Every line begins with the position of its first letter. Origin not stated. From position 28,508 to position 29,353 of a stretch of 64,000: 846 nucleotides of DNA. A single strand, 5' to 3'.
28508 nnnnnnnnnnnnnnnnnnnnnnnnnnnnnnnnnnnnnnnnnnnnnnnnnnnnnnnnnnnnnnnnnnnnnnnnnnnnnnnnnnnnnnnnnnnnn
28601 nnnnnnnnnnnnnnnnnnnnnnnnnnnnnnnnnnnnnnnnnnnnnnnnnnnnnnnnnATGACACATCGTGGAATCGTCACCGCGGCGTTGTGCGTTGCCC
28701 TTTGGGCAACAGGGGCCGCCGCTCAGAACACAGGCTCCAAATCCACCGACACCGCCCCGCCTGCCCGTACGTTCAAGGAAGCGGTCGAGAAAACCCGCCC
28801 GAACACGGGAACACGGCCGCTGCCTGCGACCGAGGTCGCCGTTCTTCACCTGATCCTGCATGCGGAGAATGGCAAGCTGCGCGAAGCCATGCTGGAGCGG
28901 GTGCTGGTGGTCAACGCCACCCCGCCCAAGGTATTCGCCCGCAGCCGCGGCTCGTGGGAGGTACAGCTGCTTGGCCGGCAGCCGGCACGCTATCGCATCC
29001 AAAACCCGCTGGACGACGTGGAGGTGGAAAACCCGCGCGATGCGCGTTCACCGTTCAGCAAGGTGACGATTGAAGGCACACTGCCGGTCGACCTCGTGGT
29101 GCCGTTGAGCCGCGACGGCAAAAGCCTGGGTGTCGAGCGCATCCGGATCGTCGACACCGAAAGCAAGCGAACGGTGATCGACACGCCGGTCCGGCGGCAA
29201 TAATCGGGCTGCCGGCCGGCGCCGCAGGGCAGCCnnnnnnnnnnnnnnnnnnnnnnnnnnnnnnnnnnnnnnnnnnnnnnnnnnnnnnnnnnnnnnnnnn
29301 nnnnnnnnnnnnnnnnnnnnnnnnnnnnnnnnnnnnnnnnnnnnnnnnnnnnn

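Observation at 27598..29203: Lower-GC island encoding an HExxH lipoprotein translationally coupled to a secreted partner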

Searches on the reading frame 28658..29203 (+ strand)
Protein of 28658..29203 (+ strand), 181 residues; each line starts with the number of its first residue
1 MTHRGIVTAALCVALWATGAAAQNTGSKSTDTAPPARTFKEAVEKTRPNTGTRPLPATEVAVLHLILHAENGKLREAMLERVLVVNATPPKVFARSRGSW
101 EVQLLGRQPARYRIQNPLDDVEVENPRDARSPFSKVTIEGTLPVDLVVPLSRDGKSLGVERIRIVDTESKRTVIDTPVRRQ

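Call 5: search_protein_families(library=pfam, proteins=[window:28658-29203:+], max_evalue=10)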
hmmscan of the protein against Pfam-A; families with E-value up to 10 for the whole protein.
window:28658-29203:+ (181 aa): 0 families

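Call 6: search_protein_families(library=ncbifam, proteins=[window:28658-29203:+], max_evalue=10)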
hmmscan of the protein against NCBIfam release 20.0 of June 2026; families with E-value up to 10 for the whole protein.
window:28658-29203:+ (181 aa): 0 families

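Call 9: find_homologous_proteins(query=window:28658-29203:+, max_evalue=0.001)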
Query window:28658-29203:+ (181 aa): 29 proteins with E <= 0.001 among 282 candidates.
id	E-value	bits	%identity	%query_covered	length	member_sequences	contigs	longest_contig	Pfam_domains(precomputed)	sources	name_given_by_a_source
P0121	9.3e-112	389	100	100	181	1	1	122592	-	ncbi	-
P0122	4.7e-89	315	80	100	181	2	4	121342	-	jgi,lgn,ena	jgi:hypothetical protein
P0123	1.2e-86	307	78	100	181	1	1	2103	-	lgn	-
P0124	6.9e-76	272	70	100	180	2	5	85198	-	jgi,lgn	jgi:hypothetical protein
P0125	2.9e-67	244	63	99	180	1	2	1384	-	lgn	-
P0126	6.4e-65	237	63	99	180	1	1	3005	-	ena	-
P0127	6.3e-63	230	61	100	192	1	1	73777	-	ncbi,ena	-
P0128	3.1e-62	228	61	99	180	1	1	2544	-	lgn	-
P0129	2.6e-60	221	60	100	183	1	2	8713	-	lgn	-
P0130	1.6e-55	206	61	87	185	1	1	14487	-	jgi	jgi:hypothetical protein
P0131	8.6e-54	200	65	79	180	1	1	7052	-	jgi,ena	-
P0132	3.2e-50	189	61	79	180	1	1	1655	-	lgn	-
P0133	1.4e-47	180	61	79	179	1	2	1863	-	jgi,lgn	jgi:hypothetical protein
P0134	1.5e-47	180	56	96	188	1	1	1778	-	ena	-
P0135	4.1e-47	179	60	79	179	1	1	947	-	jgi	jgi:hypothetical protein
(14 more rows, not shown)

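Call 11: find_encoding_contigs(protein=P0121, flank=6000, max_places=3)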
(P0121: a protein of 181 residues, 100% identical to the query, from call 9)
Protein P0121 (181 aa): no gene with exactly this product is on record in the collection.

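Call 37: predict_structure(alignment_id=A3)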
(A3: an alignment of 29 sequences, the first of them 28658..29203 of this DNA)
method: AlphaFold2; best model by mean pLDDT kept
length: 181 residues; sequences in the alignment: 29
mean_pLDDT: 80.5   pTM: 0.65
mean pLDDT of the five models: 80.5, 80.5, 80.1, 79.4, 78.8
residues with pLDDT >= 90: 94; 70-90: 45; 50-70: 12; < 50: 30
segments of 3 or more residues with pLDDT < 50: 1-30
pLDDT, mean of each block of 10 residues (from residue 1): 44 42 38 75 77 79 96 95 90 75 95 91 91 91 94 90 96 93 59
secondary structure, 60 per line:
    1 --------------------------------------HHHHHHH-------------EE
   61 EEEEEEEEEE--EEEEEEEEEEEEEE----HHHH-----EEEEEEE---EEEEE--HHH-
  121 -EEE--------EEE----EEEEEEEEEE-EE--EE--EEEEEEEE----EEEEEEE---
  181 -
elements in order: H39-45 E59-70 E73-86 H91-94 E100-106 E110-114 E122-124 E133-135 E140-149 E159-166 E171-177

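Call 41: search_protein_families(library=pfam, alignment_id=A1, max_evalue=10)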
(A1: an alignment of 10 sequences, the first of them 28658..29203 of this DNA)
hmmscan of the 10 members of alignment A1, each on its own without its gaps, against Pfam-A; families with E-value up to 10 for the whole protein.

A. member 1, window:28658-29203:+ (181 aa): 0 families

B. families by the number of members that match (of 10 scanned): 6 families
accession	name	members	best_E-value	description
PF25581.1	AsqO_C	3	0.00077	AsqO-like, C-terminal domain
PF07501.17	G5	3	0.026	G5 domain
PF13185.12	GAF_2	1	0.13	GAF domain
PF10016.14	DUF2259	1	0.13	Predicted secreted protein (DUF2259)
PF12224.13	Amidoligase_2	1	0.14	Putative amidoligase enzyme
PF14899.11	DUF4492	1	4.9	Domain of unknown function (DUF4492)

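Call 47: fold_search(model_id=the predicted structure, library=pdb)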
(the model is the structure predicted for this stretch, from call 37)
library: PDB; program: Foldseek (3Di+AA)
matches with E <= 10: 442; with E <= 0.001: 0
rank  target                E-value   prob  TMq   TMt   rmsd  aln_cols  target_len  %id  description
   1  5fmo_S                4.3e-01  0.03  0.11  0.11  17.9       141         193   10  Crystal structure and proteomics analysis of empty virus like particles of Cowpea mosaic virus (released 2016-03-09)
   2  8ptf                  7.9e-01  0.03  0.13  0.08  17.2       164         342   13  The surface-exposed lipo-protein of BtuG2 in complex with cyanocobalamin. (released 2024-07-24)
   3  2q3x_A                9.8e-01  0.06  0.15  0.17  15.8       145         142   12  The RIM1alpha C2B domain (released 2007-08-28)
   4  5a33_A                1.0e+00  0.03  0.11  0.11  17.2       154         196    8  Electron cryo-microscopy of Cowpea Mosaic Virus (CPMV) empty virus like particle (eVLP) (released 2015-12-23)
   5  5msh_A                1.1e+00  0.02  0.11  0.11  17.2       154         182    8  Cowpea mosaic virus top component (CPMV-T) - naturally occurring empty particles (released 2017-07-19)
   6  4gei                  1.2e+00  0.03  0.12  0.14  19.6       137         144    9  N-terminal domain of VDUP-1 (released 2013-02-27)
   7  5ms1_A                1.2e+00  0.02  0.10  0.11  17.4       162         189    9  Cowpea mosaic virus top component (CPMV-T) - naturally occurring empty particles (released 2017-07-19)
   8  7qjk_BBB              1.2e+00  0.08  0.21  0.24  12.4       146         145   12  Crystal structure of PDE6D in complex with Compound-2 (released 2022-01-26)
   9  5t4x                  1.2e+00  0.06  0.20  0.23  15.0       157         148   10  CRYSTAL STRUCTURE OF PDE6D IN APO-STATE (released 2018-01-10)
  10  2qki_E                1.2e+00  0.04  0.15  0.15  24.0       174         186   11  Human C3c in complex with the inhibitor compstatin (released 2007-08-14)
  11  4ut1                  1.2e+00  0.04  0.10  0.05  14.3       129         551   13  The structure of the flagellar hook junction protein FlgK from Burkholderia pseudomallei (released 2015-02-11)
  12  8xru_A                1.3e+00  0.08  0.15  0.05  13.8       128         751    9  The crystal structure of a GH3 enzyme CcBgl3B with glycerol (released 2024-04-10)
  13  6lsd_B                1.3e+00  0.06  0.15  0.18  17.7       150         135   12  Crystal Structure of YEATS domain of human YEATS2 in complex with H3K27bz peptide (released 2020-11-18)
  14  3mu3_A                1.4e+00  0.06  0.15  0.18  15.9       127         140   10  Crystal structure of chicken MD-1 complexed with lipid IVa (released 2010-06-09)
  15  8z22_B                1.4e+00  0.05  0.17  0.18  15.7       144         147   14  Crystal structure of the liprin-alpha2/RIM1 complex (released 2025-04-02)
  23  9qdi_D                1.8e+00  0.51  0.40  0.20   7.2       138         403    5  Crystal structure of BF3526 peptidase from Bacteroides fragilis in complex with a peptide (released 2025-07-16)
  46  9qdi_A                2.3e+00  0.44  0.40  0.20   7.3       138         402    6  Crystal structure of BF3526 peptidase from Bacteroides fragilis in complex with a peptide (released 2025-07-16)
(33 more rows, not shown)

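Call 51: search_solved_structures(query=A3, max_evalue=10, show_alignments=2)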
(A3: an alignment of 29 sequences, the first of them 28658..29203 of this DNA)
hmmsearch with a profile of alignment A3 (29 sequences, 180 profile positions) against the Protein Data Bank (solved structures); distinct sequences matched with E-value up to 10: 1.
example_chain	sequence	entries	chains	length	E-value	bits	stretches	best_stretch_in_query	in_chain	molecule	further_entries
1f5m_A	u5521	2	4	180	0.2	14.7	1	125-168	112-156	GAF | UPF0067 GAF domain-containing protein YKL069W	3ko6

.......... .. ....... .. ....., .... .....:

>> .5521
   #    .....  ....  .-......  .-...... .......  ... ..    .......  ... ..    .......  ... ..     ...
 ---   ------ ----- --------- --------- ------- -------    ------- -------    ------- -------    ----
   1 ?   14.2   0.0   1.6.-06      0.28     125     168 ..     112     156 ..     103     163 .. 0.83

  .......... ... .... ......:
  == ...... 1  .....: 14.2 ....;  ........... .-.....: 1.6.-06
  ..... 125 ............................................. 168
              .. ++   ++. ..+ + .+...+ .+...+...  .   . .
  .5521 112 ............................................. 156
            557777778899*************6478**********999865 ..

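Call 58: search_protein_representatives(alignment_id=A3)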
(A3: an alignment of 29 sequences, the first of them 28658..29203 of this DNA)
Query: 29 sequences, 180 profile positions. Proteins with E-value up to 0.001 (for the whole library): 94; up to 1e-10: 65; up to 1e-30: 25. The best 94 are listed.
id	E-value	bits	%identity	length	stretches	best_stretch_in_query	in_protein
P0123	1.3e-70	253.1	-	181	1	1-180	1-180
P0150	8.9e-57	208.1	-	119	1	63-180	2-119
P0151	5.5e-50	185.9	-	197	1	1-178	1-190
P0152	1.1e-47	178.4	-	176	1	11-179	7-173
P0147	1.6e-43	164.9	-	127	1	57-180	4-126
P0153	2.7e-43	164.2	-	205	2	46-178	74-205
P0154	9.3e-41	155.9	-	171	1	11-179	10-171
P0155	1.9e-39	151.6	-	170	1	6-176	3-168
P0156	3.8e-39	150.6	-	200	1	8-176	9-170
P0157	2.0e-38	148.3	-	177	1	1-178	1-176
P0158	4.9e-38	147.0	-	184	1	9-172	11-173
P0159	5.8e-38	146.8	-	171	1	15-178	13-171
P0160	1.5e-37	145.5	-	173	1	1-176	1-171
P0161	3.4e-36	141.0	-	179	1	3-179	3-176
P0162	1.4e-35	139.0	-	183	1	1-178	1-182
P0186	4.4e-21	91.8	-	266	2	48-175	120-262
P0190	3.1e-18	82.5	-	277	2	95-174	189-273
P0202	9.0e-14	68.0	-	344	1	14-173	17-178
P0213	2.0e-10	57.1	-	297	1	40-170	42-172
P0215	4.5e-10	55.9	-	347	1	14-174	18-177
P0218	1.7e-09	54.1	-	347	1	8-175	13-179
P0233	7.4e-06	42.2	-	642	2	138-178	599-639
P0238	3.6e-04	36.7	-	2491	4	124-168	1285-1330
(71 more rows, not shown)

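Call 66: search_protein_families(library=padloc, proteins=[window:28658-29203:+], max_evalue=1)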
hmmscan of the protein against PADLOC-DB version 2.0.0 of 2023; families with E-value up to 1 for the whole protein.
window:28658-29203:+ (181 aa): 0 families

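Call 68: list_cluster_members(proteins=[window:28658-29203:+, window:27828-28661:+, window:25995-26666:-])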
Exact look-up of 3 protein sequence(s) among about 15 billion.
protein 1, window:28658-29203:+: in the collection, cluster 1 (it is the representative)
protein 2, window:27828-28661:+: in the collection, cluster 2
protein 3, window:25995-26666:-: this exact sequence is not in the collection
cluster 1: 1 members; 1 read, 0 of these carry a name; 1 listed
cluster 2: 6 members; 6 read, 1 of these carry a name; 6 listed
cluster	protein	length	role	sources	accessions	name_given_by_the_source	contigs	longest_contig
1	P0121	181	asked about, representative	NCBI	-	-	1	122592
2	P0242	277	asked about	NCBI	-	-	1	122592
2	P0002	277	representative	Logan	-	-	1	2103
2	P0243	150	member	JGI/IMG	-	hypothetical protein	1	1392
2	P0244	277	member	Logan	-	-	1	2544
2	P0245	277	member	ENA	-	-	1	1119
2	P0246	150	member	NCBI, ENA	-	-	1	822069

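Call 69: search_protein_families(library=pfam, proteins=[P0202, P0215, P0218, P0238, P0213, P0190, P0186, P0233], max_evalue=0.01)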
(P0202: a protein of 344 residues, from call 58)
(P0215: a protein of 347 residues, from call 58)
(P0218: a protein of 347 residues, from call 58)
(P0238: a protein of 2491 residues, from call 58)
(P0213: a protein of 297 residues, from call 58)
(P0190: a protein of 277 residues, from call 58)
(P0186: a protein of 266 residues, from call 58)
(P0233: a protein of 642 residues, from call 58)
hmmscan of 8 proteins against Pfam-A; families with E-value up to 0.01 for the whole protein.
P0202 (344 aa): 1 family
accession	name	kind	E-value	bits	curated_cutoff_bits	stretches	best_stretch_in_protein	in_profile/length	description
PF00496.27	SBP_bac_5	-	2.1e-05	24.3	32.4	1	254-332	4-91/368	Bacterial extracellular solute-binding proteins, family 5 Middle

P0215 (347 aa): 0 families

P0218 (347 aa): 0 families

P0238 (2491 aa): 17 families
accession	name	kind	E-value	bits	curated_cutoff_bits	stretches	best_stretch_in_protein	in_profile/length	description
PF13185.12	GAF_2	-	3.7e-185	607.3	28.6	12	1887-2024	2-136/136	GAF domain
PF01590.32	GAF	-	9.6e-164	537.9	22.4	12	1554-1689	3-133/133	GAF domain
PF13492.12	GAF_3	-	2.1e-91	303.4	27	11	203-342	2-129/129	GAF domain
PF15714.11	SpoVT_C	-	2.7e-49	166.9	27.5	3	767-842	52-124/128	Stage V sporulation protein T C-terminal, transcription factor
PF02518.31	HATPase_c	-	1.1e-31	110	26.4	1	2275-2390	1-110/111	Histidine kinase-, DNA gyrase B-, and HSP90-like ATPase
PF11849.14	DUF3369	-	8.4e-24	85.2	27.2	0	988-1022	133-167/168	Domain of unknown function (DUF3369)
PF00512.31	HisKA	-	3e-20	72.5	26.9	1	2163-2228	1-66/66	His Kinase A (phospho-acceptor) domain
PF00989.32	PAS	-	1.5e-17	64.1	22.6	1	2040-2147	4-113/113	PAS fold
PF08448.16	PAS_4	-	3.7e-17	63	23.1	1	2046-2151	4-109/110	PAS fold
PF13426.13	PAS_9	-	1.1e-13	51.8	27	1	2048-2149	2-103/103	PAS domain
PF00072.30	Response_reg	-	7.3e-12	45.9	30.2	1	2412-2491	1-77/111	Response regulator receiver domain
PF13188.13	PAS_8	-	2.6e-09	37.1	21.8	1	2038-2090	2-55/65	PAS domain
PF12860.13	PAS_7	-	9.7e-07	29.4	27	1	2049-2154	7-114/115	PAS fold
PF08447.18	PAS_3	-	0.00013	22.6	25.6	1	2060-2138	2-83/89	PAS fold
PF13596.12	PAS_10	-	0.001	20.1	22.1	0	2040-2129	2-88/106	PAS domain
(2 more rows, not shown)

P0213 (297 aa): 0 families

P0190 (277 aa): 0 families

P0186 (266 aa): 1 family
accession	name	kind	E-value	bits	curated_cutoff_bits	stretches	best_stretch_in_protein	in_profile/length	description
PF09849.14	DUF2076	-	0.00011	22.8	38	1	35-118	105-174/265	Uncharacterized protein conserved in bacteria (DUF2076)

P0233 (642 aa): 1 family
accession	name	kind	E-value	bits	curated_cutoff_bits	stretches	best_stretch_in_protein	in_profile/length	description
PF24381.1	DUF7537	-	0.0023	17.9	31.7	1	15-67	3-54/258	Family of unknown function (DUF7537)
